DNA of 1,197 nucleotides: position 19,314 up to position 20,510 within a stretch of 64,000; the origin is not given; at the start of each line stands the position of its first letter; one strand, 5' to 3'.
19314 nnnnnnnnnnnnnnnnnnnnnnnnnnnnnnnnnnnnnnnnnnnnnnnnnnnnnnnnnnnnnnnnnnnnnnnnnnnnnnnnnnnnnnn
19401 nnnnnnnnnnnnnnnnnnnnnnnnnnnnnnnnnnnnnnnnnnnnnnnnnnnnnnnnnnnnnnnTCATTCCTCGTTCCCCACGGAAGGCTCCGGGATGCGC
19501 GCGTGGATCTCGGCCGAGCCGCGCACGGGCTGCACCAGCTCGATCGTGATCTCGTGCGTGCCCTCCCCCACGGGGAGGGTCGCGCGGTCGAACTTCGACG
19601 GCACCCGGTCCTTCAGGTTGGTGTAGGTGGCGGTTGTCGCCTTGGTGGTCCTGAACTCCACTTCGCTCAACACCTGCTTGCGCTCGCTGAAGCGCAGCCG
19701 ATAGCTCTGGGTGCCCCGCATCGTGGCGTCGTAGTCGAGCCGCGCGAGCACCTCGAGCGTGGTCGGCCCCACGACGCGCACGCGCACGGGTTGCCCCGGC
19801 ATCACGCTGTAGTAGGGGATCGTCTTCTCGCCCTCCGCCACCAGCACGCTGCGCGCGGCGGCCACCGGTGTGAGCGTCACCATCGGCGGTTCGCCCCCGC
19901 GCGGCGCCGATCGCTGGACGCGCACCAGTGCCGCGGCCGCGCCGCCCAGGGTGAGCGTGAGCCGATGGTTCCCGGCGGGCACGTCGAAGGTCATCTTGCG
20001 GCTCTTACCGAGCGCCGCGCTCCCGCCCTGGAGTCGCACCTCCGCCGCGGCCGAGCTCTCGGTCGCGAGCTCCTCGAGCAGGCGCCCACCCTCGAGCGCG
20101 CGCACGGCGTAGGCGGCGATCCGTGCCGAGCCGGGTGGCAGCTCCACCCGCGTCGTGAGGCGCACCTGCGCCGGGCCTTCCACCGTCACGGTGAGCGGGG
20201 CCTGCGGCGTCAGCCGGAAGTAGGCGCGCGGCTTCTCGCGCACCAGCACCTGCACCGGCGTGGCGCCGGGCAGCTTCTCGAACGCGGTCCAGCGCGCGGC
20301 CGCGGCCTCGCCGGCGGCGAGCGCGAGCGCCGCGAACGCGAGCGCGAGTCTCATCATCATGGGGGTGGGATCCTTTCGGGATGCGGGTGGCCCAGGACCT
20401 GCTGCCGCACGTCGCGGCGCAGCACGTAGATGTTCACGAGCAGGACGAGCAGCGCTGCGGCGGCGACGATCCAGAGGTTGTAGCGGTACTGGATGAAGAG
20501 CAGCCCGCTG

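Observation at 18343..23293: Poly-gamma-glutamate-type synthetase operon without CapA, translationally coupled to three uncharacterised envelope proteins including an outer-membrane barrel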

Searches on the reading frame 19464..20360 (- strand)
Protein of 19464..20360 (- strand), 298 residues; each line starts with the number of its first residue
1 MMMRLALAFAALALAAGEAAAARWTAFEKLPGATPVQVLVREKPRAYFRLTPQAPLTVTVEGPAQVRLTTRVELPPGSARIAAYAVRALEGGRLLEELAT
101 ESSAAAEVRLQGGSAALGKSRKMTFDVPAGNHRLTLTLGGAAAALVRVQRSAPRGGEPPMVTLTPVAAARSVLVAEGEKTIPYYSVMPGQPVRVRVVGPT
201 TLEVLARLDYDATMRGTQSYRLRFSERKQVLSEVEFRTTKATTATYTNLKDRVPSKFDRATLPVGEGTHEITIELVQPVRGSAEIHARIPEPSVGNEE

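Call 4: search_protein_families(library=ncbifam, proteins=[window:19464-20360:-], max_evalue=0.01)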
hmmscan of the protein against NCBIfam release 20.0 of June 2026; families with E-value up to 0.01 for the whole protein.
window:19464-20360:- (298 aa): 0 families

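Call 5: search_protein_families(library=pfam, proteins=[window:19464-20360:-], max_evalue=0.1)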
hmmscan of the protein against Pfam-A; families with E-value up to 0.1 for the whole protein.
window:19464-20360:- (298 aa): 1 family
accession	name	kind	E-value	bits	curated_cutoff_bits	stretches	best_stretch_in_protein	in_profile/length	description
PF21226.3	MalQ_N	-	0.076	13.8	24.1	0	89-143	31-83/91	MalQ N-terminal beta sandwich domain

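Call 7: find_homologous_proteins(query=window:19464-20360:-)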
Query window:19464-20360:- (298 aa): 159 proteins with E <= 0.001 among 8000 candidates; the best 120 are listed.
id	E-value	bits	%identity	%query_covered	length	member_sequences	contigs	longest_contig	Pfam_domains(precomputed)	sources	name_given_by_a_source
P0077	3.9e-182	622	100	100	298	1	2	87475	-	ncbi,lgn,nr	ncbi:MAG: hypothetical protein HZC42_13945 [Candidatus Eisenbacteria bacterium]|nr:hypothetical prot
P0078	2.2e-122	426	69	91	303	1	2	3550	-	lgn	-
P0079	5.4e-114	399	66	95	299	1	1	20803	-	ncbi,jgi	-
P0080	3.1e-112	393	64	100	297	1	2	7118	-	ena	-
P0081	3.9e-111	389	65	94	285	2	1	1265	-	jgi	jgi:hypothetical protein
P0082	1.6e-109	384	65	93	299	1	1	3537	-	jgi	jgi:hypothetical protein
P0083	4.9e-108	379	65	93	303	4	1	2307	-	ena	-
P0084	7.1e-108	379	62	99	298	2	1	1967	-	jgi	jgi:hypothetical protein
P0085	7.7e-106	372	63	93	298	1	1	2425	-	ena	-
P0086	7.1e-105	369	60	100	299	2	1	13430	-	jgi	-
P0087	8.3e-105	368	62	98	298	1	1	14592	-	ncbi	-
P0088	1.3e-104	368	60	91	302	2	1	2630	-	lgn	-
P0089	1.9e-104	367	61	92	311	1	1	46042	-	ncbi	-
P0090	3.0e-104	367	59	100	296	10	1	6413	-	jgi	-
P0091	7.5e-104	365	62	94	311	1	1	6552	-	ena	-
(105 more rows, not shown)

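Call 29: predict_structure(alignment_id=A2)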
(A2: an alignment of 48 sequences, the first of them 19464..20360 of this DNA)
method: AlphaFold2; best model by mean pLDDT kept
length: 298 residues; sequences in the alignment: 48
mean_pLDDT: 87.7   pTM: 0.53
mean pLDDT of the five models: 87.7, 87.6, 87.5, 85.3, 84.1
residues with pLDDT >= 90: 207; 70-90: 56; 50-70: 8; < 50: 27
segments of 3 or more residues with pLDDT < 50: 1-21, 295-298
pLDDT, mean of each block of 10 residues (from residue 1): 45 41 80 94 95 97 91 88 97 95 91 88 88 97 96 64 95 89 96 94 96 93 97 96 89 93 93 96 95 55
secondary structure, 60 per line:
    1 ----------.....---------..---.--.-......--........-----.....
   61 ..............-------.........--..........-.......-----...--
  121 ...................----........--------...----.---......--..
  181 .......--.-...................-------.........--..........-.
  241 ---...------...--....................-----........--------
elements in order: H11-15 E35-40 E43-50 E56-74 E82-90 E93-102 E104-110 E116-118 E121-139 E144-151 E160-162 E171-176 E179-187 E192-210 E218-226 E229-238 E244-246 E253-255 E258-277 E283-290

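Call 74: search_solved_structures(query=A2, max_evalue=10)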
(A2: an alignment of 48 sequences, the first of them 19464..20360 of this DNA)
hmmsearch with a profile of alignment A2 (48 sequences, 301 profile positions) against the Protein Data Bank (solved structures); distinct sequences matched with E-value up to 10: 0.
